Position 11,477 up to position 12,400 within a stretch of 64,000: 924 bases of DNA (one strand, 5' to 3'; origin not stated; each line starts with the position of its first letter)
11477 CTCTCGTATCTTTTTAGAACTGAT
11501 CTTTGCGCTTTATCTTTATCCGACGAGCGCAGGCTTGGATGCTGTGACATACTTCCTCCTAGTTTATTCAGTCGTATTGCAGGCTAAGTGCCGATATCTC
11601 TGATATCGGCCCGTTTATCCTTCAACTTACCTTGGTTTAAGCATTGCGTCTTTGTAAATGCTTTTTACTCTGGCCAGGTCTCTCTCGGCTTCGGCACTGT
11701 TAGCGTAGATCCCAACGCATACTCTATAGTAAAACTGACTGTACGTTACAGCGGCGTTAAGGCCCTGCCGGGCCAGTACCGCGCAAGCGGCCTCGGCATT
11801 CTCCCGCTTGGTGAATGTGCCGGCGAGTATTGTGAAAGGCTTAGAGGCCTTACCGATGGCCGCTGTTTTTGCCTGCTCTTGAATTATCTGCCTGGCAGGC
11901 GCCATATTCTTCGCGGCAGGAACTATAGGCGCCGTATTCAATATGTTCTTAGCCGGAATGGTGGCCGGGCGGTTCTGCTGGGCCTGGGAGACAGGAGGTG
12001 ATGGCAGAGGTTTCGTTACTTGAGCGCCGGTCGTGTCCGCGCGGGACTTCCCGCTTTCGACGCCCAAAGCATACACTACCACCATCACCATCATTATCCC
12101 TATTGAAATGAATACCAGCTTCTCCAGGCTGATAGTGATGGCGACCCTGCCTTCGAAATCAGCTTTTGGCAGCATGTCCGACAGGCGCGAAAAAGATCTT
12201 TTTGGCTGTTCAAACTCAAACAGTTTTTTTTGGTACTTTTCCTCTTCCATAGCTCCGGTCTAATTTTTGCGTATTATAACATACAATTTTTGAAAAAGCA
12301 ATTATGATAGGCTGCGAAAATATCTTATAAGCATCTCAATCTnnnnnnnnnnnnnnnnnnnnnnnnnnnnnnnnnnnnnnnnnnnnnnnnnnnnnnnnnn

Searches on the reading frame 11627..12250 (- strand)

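Call 79: search_protein_families(library=pfam, proteins=[window:11627-12250:-])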
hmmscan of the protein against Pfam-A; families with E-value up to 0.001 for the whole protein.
window:11627-12250:- (207 aa): 1 family
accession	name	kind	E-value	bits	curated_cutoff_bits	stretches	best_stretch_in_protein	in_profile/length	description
PF05036.18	SPOR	-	7.4e-15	55.5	21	2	135-204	1-74/76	SPOR domain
